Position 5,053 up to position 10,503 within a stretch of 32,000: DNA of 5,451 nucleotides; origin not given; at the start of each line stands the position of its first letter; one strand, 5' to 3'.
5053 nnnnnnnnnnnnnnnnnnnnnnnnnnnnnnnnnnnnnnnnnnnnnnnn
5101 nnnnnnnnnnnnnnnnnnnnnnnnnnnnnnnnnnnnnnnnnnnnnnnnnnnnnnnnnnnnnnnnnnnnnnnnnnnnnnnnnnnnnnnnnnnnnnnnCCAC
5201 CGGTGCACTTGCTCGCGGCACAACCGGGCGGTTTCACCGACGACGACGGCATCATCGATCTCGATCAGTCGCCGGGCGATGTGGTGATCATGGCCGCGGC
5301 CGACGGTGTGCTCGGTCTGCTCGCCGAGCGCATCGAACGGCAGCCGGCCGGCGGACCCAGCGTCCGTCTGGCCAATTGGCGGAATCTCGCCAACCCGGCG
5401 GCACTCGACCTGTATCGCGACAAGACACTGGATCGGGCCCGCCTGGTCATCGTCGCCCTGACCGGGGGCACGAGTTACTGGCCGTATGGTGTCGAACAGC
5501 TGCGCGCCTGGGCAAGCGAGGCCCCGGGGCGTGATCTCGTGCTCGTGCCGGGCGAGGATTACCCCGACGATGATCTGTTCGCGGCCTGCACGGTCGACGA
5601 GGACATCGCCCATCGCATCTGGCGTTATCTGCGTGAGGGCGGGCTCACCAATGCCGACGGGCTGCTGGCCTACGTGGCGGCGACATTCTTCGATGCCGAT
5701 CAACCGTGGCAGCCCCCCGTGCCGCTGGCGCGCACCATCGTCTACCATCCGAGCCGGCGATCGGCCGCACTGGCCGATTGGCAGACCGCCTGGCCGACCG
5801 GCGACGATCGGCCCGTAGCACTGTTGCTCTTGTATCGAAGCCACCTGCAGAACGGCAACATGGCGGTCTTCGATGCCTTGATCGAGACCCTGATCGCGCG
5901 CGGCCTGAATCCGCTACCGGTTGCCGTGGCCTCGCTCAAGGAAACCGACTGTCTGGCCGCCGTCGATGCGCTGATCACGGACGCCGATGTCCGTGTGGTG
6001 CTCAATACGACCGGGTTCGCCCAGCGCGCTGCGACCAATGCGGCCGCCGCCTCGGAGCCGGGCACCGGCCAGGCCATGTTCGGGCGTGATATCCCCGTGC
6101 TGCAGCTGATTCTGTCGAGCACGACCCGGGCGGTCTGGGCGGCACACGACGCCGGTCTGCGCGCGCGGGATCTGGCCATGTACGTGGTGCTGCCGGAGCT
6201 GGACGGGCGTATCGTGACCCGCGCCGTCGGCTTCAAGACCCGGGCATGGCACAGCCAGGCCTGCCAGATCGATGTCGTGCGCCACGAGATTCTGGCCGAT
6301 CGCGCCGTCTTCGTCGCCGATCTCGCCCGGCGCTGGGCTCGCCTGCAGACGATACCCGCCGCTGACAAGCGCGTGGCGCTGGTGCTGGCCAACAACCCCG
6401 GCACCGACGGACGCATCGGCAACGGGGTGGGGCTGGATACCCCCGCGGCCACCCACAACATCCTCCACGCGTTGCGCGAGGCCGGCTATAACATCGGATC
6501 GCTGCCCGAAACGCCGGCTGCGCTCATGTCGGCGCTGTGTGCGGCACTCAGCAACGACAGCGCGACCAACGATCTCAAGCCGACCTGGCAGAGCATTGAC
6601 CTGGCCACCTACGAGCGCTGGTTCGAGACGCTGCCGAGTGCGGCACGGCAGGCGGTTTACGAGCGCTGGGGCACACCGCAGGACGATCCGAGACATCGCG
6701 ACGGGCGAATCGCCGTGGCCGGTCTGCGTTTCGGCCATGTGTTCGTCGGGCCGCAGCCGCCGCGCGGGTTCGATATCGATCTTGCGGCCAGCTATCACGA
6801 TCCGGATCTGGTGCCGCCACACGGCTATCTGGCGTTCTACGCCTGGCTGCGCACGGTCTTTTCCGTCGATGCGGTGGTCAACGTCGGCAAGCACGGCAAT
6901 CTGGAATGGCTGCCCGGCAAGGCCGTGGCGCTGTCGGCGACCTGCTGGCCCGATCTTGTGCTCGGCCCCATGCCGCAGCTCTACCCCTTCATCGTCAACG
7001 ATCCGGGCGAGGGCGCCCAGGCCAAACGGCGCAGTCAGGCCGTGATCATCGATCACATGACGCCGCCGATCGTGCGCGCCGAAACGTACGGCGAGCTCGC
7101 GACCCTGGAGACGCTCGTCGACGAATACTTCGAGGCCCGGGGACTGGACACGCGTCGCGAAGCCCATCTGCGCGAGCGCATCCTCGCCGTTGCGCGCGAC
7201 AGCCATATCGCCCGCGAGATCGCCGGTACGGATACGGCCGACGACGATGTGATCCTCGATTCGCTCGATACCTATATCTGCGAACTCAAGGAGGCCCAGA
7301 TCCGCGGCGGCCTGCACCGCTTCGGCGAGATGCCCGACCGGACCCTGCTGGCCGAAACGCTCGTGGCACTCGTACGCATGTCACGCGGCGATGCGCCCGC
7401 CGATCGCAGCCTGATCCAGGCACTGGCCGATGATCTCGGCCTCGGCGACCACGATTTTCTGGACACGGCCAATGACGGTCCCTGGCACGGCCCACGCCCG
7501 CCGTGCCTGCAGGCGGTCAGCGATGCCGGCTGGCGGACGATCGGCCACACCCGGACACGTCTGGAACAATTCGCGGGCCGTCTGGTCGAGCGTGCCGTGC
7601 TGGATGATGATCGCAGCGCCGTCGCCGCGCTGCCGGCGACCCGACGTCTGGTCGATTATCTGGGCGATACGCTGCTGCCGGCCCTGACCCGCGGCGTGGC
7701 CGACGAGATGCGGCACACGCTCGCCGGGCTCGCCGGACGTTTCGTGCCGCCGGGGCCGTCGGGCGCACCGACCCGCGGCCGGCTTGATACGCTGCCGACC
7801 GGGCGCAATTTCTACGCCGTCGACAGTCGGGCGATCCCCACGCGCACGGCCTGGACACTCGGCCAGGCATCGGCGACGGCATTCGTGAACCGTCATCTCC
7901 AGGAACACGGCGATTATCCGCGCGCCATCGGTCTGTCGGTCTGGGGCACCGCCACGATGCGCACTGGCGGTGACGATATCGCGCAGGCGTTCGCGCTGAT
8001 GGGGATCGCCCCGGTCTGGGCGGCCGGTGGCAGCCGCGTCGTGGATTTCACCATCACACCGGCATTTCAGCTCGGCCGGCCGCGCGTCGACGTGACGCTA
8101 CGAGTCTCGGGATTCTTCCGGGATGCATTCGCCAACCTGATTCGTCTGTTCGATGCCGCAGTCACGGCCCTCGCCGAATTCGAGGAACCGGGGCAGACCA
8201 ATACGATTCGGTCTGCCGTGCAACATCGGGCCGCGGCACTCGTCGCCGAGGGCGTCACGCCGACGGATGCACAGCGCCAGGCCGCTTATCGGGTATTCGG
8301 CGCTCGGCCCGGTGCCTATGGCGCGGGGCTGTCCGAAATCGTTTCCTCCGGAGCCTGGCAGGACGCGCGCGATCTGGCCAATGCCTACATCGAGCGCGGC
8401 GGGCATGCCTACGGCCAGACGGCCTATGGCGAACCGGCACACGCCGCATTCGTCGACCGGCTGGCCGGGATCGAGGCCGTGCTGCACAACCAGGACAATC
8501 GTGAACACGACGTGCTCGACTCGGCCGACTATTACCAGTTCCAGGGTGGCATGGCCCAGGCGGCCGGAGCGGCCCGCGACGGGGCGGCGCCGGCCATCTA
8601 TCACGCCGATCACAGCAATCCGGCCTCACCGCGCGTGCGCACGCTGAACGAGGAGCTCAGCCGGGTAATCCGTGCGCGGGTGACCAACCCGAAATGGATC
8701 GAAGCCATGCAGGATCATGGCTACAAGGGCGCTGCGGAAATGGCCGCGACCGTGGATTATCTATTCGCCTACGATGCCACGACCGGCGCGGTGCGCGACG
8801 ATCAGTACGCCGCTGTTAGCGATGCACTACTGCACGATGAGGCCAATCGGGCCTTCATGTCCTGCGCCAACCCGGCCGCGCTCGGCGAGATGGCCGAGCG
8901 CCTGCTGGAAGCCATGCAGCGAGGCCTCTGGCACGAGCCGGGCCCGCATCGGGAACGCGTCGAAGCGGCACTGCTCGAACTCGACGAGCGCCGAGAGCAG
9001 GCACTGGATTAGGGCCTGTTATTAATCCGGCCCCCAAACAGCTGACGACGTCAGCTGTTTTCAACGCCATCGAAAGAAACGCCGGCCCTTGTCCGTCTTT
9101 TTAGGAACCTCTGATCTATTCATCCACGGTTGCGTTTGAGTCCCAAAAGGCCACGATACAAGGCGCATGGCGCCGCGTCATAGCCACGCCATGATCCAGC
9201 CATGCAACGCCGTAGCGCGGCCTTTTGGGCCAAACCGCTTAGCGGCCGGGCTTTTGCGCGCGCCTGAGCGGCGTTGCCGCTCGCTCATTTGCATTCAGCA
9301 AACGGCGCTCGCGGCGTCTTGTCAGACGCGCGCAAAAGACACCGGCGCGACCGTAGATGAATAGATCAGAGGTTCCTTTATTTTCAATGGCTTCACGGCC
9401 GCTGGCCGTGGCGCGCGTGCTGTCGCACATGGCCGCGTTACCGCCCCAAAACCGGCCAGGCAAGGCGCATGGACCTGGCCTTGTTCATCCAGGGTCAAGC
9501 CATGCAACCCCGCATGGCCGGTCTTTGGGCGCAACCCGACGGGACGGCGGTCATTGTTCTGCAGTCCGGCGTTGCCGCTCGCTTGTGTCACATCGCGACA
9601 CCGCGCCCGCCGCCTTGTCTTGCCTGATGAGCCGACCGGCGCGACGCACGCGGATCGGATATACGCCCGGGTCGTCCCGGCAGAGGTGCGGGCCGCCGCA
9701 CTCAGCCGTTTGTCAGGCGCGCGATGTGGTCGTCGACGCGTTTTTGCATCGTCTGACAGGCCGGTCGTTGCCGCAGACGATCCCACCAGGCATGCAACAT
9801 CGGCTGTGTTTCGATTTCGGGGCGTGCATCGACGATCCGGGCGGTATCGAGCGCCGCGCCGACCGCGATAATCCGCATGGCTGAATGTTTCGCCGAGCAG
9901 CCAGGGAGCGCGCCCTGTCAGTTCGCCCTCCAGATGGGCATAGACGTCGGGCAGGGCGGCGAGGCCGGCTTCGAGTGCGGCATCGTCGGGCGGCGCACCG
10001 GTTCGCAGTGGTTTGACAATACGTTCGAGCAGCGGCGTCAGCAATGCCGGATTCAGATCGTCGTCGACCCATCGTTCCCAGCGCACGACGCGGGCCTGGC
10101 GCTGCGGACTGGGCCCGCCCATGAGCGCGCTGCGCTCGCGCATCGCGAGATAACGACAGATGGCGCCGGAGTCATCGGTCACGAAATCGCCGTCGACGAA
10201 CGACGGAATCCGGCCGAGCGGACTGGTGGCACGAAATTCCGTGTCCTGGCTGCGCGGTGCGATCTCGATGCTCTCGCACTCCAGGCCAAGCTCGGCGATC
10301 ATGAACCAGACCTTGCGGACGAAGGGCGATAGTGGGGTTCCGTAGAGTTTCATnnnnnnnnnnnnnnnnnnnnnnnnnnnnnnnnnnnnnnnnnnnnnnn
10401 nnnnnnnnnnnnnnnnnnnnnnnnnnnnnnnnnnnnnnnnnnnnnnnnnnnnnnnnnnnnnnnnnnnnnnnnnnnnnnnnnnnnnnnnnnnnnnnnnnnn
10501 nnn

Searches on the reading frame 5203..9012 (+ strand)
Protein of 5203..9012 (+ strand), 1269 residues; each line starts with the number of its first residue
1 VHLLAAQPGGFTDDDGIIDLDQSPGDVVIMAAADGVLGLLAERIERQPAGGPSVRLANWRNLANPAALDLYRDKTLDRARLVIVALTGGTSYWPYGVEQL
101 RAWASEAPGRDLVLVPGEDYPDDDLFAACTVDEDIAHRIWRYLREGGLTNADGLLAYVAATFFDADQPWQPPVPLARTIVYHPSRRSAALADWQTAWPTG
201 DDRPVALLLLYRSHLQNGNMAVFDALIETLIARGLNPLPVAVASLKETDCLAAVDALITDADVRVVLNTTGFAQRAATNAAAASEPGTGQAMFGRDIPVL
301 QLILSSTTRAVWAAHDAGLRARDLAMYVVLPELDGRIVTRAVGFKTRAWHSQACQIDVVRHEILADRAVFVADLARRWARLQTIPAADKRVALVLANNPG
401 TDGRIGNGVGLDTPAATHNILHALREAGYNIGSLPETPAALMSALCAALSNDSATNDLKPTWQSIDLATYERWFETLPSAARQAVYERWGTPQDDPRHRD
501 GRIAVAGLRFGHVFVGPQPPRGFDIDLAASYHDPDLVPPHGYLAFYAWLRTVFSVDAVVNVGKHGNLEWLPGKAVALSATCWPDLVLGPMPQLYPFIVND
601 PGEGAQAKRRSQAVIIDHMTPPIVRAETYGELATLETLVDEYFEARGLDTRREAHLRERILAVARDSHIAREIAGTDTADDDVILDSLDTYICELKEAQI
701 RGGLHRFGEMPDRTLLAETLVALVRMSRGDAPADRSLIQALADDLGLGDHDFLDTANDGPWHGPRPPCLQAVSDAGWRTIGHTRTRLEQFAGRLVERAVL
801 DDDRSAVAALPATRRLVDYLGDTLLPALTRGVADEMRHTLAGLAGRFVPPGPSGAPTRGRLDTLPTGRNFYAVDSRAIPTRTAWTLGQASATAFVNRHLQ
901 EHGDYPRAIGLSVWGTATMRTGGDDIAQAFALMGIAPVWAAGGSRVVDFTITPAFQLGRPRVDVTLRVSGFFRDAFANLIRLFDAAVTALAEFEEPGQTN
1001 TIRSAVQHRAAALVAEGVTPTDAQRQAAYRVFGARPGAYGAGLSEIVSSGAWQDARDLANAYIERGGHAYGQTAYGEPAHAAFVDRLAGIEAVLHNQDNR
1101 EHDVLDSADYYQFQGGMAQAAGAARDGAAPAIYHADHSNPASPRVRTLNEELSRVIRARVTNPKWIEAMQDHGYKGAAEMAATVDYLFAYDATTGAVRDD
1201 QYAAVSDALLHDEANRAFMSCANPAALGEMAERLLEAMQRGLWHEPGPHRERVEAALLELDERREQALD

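Call 71: search_protein_families(library=pfam, proteins=[window:5203-9012:+], max_evalue=0.0001)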
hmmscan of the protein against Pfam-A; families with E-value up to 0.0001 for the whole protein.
window:5203-9012:+ (1269 aa): 1 family
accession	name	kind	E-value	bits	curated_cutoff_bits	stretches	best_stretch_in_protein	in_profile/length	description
PF02514.21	CobN-Mg_chel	-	0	1268.6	24.5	1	140-1246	1-1086/1090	CobN/Magnesium Chelatase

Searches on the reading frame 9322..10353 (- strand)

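Call 12: search_protein_families(library=pfam, proteins=[window:9322-10353:-], max_evalue=0.00001)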
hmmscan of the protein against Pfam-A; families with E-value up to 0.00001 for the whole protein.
window:9322-10353:- (343 aa): 3 families
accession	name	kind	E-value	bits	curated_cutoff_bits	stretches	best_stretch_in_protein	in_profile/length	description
PF13417.12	GST_N_3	-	1.4e-16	61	22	1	3-71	1-69/75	Glutathione S-transferase, N-terminal domain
PF13409.12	GST_N_2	-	3.5e-11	44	25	1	9-70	2-68/70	Glutathione S-transferase, N-terminal domain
PF02798.26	GST_N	-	2.1e-09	38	20.9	1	1-70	3-75/76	Glutathione S-transferase, N-terminal domain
